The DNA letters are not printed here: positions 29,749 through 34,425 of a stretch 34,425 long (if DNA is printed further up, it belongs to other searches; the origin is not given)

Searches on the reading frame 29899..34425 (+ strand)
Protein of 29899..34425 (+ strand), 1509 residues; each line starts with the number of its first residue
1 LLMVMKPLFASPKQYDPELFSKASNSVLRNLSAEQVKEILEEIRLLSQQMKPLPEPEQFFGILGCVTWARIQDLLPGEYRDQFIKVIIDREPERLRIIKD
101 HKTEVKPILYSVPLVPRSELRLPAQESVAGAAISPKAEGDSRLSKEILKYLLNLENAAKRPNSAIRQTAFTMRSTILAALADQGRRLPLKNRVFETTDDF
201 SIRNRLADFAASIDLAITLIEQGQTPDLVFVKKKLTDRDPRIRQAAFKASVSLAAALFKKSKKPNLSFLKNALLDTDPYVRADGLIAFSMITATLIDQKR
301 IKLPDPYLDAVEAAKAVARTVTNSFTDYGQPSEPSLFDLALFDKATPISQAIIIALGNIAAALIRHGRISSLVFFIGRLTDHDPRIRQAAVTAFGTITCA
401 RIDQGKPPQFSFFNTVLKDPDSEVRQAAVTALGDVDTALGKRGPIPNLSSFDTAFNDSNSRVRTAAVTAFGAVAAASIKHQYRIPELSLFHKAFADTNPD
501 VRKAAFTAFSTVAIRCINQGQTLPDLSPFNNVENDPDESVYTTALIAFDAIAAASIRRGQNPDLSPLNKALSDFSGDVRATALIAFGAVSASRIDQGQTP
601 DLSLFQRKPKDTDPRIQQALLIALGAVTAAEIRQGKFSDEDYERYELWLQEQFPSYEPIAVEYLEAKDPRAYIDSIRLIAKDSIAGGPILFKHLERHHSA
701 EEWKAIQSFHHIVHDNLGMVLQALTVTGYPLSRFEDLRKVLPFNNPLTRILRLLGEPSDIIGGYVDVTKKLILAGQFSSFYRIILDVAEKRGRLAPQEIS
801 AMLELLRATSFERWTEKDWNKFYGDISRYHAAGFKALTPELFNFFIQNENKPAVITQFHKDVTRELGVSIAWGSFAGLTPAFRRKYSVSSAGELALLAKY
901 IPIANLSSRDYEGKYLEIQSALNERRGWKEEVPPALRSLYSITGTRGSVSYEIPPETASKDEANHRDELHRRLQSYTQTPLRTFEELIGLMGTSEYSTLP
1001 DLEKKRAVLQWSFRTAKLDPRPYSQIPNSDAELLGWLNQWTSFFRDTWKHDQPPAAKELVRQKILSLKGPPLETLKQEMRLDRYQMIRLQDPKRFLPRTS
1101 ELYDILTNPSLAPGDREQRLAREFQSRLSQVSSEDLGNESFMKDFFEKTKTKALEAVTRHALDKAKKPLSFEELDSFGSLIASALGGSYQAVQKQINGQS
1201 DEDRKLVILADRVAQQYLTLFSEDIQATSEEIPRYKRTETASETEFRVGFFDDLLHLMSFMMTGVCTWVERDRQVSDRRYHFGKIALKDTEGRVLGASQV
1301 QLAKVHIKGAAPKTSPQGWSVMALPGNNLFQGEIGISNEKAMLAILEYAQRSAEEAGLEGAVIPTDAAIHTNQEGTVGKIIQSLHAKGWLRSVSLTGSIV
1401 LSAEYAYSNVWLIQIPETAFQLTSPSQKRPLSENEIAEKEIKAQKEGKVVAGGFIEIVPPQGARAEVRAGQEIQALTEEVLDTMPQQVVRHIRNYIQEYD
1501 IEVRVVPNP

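Call 14: search_protein_families(library=pfam, proteins=[window:29899-34425:+], max_evalue=0.01)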
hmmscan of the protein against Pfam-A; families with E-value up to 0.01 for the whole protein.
window:29899-34425:+ (1509 aa): 11 families
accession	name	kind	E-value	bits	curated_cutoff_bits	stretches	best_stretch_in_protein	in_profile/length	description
PF02985.28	HEAT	-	4.9e-23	79.4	23.5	0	415-434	7-26/31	HEAT repeat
PF13646.12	HEAT_2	-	1.7e-17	63.9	27.7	3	378-468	7-85/88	HEAT repeats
PF12717.13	Cnd1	-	7e-17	62.4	26.4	0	231-294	26-88/162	non-SMC mitotic condensation complex subunit 1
PF20168.4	PDS5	-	9.8e-12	44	27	2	375-436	289-349/1053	Sister chromatid cohesion protein PDS5 protein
PF13513.12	HEAT_EZ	-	1.6e-11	44.9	27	1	384-433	1-53/55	HEAT-like repeat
PF25786.1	HEAT_GCN1_C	-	2.4e-06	28.1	27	0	377-435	34-94/151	GCN1-like, C-terminal HEAT repeats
PF24714.1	TOR1L1_N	-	4.2e-06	26.7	43.3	0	231-273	87-135/281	TORTIFOLIA1 N-terminal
PF01602.26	Adaptin_N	-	2e-05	23.8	37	0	450-519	83-183/524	Adaptin N terminal region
PF21581.3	SCD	-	0.00022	21.9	27.5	0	381-435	2-57/75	Stromalin conservative domain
PF12765.13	Cohesin_HEAT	-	0.00086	20.1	21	0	376-391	24-39/42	HEAT repeat associated with sister chromatid cohesion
PF13251.12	DUF4042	-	0.0054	16.9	27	0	403-433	35-65/182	Domain of unknown function (DUF4042)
